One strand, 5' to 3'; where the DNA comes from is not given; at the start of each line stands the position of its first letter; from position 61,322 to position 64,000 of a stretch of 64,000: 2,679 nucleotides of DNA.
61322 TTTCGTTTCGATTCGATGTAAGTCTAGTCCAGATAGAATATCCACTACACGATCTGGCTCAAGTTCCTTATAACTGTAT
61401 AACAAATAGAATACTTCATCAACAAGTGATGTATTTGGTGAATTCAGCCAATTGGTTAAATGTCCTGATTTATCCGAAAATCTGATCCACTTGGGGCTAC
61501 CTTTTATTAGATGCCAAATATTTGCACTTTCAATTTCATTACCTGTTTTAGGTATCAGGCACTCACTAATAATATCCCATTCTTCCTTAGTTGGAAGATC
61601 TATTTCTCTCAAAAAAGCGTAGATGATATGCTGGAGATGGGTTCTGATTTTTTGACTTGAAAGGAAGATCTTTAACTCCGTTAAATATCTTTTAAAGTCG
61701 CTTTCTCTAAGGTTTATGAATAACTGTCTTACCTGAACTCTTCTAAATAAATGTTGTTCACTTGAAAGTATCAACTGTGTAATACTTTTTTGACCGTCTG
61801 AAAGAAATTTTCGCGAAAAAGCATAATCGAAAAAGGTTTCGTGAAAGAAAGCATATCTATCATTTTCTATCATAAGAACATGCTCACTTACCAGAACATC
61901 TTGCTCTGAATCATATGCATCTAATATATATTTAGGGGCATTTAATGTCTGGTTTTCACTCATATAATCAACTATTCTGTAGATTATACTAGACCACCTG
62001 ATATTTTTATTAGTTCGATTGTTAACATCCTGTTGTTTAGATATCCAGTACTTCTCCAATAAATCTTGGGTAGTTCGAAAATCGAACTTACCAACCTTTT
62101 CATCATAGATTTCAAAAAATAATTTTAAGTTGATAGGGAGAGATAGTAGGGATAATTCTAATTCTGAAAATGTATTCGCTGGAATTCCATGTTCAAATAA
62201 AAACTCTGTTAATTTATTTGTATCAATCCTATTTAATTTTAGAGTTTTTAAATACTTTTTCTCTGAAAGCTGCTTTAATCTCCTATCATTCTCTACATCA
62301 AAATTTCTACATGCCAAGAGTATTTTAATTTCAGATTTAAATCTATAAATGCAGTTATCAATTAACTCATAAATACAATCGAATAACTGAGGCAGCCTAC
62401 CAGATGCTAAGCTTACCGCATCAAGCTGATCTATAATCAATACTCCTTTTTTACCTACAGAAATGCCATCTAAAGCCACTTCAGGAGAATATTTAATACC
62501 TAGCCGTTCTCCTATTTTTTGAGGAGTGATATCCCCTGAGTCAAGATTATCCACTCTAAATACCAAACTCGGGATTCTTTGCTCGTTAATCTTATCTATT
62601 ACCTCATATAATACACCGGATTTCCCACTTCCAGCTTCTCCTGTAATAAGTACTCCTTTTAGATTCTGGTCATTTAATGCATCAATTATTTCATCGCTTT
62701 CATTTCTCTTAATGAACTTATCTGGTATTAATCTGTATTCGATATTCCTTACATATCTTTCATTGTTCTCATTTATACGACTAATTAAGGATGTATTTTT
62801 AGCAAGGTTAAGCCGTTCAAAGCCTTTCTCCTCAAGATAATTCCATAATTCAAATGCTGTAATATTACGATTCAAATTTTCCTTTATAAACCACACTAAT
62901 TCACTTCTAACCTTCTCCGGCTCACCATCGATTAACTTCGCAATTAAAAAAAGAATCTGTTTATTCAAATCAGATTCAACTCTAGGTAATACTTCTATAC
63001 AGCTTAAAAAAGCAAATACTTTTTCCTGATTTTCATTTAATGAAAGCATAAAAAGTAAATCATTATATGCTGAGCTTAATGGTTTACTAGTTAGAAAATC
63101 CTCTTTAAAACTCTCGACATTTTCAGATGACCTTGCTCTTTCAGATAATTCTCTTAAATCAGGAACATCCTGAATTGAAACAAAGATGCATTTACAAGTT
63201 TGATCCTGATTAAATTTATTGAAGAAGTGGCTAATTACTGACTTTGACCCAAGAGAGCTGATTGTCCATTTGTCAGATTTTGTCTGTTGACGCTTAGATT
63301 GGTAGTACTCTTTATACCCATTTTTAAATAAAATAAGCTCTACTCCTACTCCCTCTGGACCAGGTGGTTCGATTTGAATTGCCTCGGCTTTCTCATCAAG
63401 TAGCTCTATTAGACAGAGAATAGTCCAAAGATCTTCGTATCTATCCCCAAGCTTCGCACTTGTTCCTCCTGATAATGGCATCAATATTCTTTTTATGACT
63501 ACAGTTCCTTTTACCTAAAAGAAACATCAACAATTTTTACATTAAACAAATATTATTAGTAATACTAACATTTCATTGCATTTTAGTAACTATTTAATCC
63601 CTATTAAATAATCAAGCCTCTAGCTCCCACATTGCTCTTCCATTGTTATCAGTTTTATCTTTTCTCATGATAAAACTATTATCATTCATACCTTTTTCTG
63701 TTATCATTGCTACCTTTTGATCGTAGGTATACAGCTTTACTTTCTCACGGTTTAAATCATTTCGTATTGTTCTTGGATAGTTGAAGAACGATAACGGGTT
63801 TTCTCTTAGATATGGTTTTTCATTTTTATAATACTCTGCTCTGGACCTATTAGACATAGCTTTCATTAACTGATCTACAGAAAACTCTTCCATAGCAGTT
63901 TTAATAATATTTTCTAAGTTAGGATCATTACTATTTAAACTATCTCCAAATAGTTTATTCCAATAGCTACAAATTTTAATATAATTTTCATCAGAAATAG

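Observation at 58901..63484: Single-gene Avs/NLR-like system: PD-(D/E)xK-like domain + STAND NTPase + >1100-aa helical repeat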

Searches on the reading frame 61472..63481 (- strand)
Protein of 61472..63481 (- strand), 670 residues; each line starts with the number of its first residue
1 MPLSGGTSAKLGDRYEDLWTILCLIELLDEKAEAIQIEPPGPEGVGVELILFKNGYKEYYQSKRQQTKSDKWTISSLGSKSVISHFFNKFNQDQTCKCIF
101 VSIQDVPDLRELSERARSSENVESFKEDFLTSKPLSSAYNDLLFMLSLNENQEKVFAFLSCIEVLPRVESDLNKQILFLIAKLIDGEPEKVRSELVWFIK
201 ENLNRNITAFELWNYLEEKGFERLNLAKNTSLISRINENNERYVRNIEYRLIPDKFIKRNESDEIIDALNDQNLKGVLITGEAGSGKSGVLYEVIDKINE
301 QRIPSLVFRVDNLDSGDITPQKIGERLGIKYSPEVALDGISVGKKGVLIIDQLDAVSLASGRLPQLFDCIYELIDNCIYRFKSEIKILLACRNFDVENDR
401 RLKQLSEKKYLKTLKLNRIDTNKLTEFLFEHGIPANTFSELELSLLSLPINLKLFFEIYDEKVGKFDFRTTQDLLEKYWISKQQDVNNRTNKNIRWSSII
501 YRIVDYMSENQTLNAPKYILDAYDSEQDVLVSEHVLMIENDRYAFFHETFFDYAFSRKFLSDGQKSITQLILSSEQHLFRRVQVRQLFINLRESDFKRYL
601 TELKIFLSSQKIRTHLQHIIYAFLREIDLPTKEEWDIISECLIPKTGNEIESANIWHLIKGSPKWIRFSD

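Call 55: predict_structure(alignment_id=A6)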
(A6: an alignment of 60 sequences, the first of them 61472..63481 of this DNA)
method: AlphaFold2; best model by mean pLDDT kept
length: 670 residues; sequences in the alignment: 60
mean_pLDDT: 90.9   pTM: 0.86
mean pLDDT of the five models: 90.9, 89.7, 88.9, 88.3, 88.3
residues with pLDDT >= 90: 496; 70-90: 149; 50-70: 20; < 50: 5
segments of 3 or more residues with pLDDT < 50: 1-5
pLDDT, mean of each block of 10 residues (from residue 1): 48 85 95 95 93 95 76 90 96 96 92 95 90 89 90 95 93 91 93 96 95 97 93 96 90 85 97 96 92 96 96 86 93 94 94 92 91 88 87 93 95 96 95 91 94 92 79 94 92 93 94 93 93 90 91 94 88 84 91 94 93 89 89 93 74 86 88
secondary structure, 60 per line:
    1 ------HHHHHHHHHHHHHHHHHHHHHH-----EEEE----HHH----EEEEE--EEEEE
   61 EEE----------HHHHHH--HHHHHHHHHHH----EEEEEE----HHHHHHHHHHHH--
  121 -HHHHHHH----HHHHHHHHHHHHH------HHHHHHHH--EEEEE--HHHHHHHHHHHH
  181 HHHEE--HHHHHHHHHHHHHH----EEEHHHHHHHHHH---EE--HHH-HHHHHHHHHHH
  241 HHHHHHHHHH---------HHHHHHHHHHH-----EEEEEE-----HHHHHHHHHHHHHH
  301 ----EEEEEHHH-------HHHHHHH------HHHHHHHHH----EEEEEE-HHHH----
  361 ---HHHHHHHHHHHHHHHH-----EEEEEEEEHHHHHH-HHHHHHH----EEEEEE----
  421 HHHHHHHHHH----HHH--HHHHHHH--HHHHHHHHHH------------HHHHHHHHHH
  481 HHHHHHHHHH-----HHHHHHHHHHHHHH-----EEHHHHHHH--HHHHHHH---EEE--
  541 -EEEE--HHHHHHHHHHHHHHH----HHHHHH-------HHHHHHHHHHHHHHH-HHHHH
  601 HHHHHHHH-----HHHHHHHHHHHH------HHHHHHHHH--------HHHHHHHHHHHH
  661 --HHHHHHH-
elements in order: H7-28 E34-37 E49-53 E56-63 H74-79 H82-92 E97-102 H107-118 H122-128 H133-145 H152-159 E162-166 H169-183 H188-201 E206-208 H209-218 H230-250 H260-270 E276-281 H287-300 E305-309 H320-326 H333-341 E346-351 H353-356 H364-379 E385-392 H393-398 H400-406 E411-416 H421-430 H440-446 H449-458 H471-490 H496-509 H517-523 H526-532 E536-538 E542-545 H548-562 H567-572 H580-594 H596-608 H614-625 H632-640 H649-660 H663-669

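Call 58: fold_search(model_id=the predicted structure, library=pdb)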
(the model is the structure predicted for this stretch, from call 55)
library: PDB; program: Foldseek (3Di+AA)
matches with E <= 10: 1546; with E <= 0.001: 494
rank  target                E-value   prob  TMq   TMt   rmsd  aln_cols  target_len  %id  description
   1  8dgf_B                4.0e-14  1.00  0.27  0.13  25.6       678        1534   15  Avs4 bound to phage PhiV-1 portal (released 2022-08-03)
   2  8dgf_A                5.1e-14  1.00  0.27  0.13  23.1       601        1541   17  Avs4 bound to phage PhiV-1 portal (released 2022-08-03)
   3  8ri2                  4.3e-09  1.00  0.43  0.56   8.1       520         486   11  Crystal structure of NLRP3 in complex with inhibitor NP3-562 (released 2024-01-17)
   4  7alv                  5.0e-09  1.00  0.43  0.59   7.7       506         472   14  Crystal Structure of NLRP3 NACHT domain in complex with a potent inhibitor (released 2021-10-20)
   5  7pzc_A                7.4e-09  1.00  0.39  0.28  16.0       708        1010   11  Cryo-EM structure of the NLRP3 decamer bound to the inhibitor CRID3 (released 2022-01-26)
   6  9hg4                  8.5e-09  1.00  0.38  0.51   7.2       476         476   13  NACHT domain of NLRP3 in complex with DFV890 (released 2025-03-19)
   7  7wbu                  1.3e-08  1.00  0.41  0.32   8.8       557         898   14  Cryo-EM structure of bovine NLRP9 (released 2022-04-06)
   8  9jap_A                1.7e-08  1.00  0.21  0.17  19.9       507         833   15  Helical structure of EfAvs5(SIR2-STAND) (released 2025-03-19)
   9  4kxf_L                3.4e-08  1.00  0.34  0.26   9.8       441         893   13  Crystal structure of NLRC4 reveals its autoinhibition mechanism (released 2013-07-24)
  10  7wbt_A                3.6e-08  1.00  0.42  0.33   8.4       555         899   13  Crystal structure of bovine NLRP9 (released 2022-04-06)
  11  8fvu_B                6.4e-08  1.00  0.21  0.16  16.9       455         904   14  Cryo-EM structure of human Needle/NAIP/NLRC4 (R288A) (released 2024-01-03)
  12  9xrl_7                6.7e-08  1.00  0.33  0.25  10.7       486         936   13  Structure of mouse cytoplasmic lattice (CPL) repeating unit (released 2026-03-18)
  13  4kxf_P                7.0e-08  1.00  0.35  0.28   9.2       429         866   13  Crystal structure of NLRC4 reveals its autoinhibition mechanism (released 2013-07-24)
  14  4kxf_D                8.1e-08  1.00  0.34  0.26   9.9       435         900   15  Crystal structure of NLRC4 reveals its autoinhibition mechanism (released 2013-07-24)
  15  4kxf_F                8.5e-08  1.00  0.34  0.26  10.1       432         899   14  Crystal structure of NLRC4 reveals its autoinhibition mechanism (released 2013-07-24)
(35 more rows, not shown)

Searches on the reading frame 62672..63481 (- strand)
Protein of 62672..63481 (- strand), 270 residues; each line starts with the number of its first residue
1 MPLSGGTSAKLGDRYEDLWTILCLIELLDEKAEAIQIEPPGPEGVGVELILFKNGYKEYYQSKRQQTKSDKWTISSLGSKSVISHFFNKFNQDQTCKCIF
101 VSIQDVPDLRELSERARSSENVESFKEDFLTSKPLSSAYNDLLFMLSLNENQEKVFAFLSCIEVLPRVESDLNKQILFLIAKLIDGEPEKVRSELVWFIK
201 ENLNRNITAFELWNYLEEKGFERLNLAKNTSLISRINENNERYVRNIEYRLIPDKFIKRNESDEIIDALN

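Call 11: search_protein_families(library=pfam, proteins=[window:62672-63481:-], max_evalue=10)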
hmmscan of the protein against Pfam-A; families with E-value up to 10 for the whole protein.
seq(270 aa): 1 family
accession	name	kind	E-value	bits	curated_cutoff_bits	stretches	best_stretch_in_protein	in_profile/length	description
PF23340.1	Chp1_domII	-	0.16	12.8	27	1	93-155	10-71/91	Chp1 domain II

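Call 18: search_solved_structures(query=A1, max_evalue=10, show_alignments=3)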
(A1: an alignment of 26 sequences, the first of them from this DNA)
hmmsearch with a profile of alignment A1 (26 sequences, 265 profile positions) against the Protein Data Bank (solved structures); distinct sequences matched with E-value up to 10: 1.
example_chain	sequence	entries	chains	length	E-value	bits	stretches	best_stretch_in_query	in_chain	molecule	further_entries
9n00_A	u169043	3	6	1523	6.3e-05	25.7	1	54-191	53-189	AAA family ATPase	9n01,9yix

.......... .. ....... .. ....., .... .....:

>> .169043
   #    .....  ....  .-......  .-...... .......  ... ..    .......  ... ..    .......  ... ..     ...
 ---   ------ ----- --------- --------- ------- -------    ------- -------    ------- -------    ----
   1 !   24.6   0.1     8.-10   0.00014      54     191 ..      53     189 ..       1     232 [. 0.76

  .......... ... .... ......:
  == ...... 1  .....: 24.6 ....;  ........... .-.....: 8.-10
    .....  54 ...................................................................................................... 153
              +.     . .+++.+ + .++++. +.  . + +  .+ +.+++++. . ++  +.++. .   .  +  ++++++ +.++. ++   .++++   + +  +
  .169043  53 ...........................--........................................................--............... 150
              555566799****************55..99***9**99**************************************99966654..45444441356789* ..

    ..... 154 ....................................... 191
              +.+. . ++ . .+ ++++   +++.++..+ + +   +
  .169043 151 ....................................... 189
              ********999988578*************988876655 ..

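Call 19: search_protein_families(library=pfam, alignment_id=A1, max_evalue=1)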
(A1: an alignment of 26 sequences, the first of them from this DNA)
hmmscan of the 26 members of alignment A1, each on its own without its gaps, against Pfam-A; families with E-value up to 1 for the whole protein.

A. member 1, seq(265 aa): 1 family
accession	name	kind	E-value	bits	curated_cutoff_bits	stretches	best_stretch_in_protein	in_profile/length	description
PF23340.1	Chp1_domII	-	0.16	12.8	27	1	93-155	10-71/91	Chp1 domain II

B. families by the number of members that match (of 26 scanned): 20 families
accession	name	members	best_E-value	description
PF14130.12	Cap4_nuclease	4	7.8e-05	Cap4, dsDNA endonuclease domain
PF03732.24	Retrotrans_gag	2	0.037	Retrotransposon gag protein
PF17562.7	Styelin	1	0.005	Styelin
PF02607.22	B12-binding_2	1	0.038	B12 binding domain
PF22661.2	CO4A-B_CUB_C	1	0.055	Complement C4A/B CUB C-terminal domain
PF18771.7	APOBEC3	1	0.056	APOBEC3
PF13731.11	WxL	1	0.064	WxL domain surface cell wall-binding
PF14735.11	HAUS4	1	0.07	HAUS augmin-like complex subunit 4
PF02955.21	GSH-S_ATP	1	0.073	Prokaryotic glutathione synthetase, ATP-grasp domain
PF18571.6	VWA_3_C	1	0.076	von Willebrand factor type A C-terminal domain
PF07841.18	DM4_12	1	0.093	DM4/DM12 family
PF14032.12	PknH_C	1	0.095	PknH-like extracellular domain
PF01981.21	PTH2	1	0.096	Peptidyl-tRNA hydrolase PTH2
PF24470.1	Thiored_Isochorism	1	0.12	Isochorismatase, thioredoxin-like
PF04940.18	BLUF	1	0.12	Sensors of blue-light using FAD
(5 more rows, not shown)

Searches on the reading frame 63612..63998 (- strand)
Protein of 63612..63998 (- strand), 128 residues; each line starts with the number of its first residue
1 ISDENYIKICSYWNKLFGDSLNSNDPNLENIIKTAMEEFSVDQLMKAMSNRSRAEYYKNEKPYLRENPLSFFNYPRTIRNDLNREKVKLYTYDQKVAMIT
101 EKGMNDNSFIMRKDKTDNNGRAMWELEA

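Call 64: search_protein_families(library=pfam, proteins=[window:63612-63998:-], max_evalue=0.01)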
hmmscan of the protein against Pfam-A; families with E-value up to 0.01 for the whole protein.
window:63612-63998:- (128 aa): 0 families

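Call 76: search_protein_families(library=phrogs, proteins=[window:63612-63998:-], max_evalue=0.01)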
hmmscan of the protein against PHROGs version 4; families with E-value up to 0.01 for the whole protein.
window:63612-63998:- (128 aa): 0 families
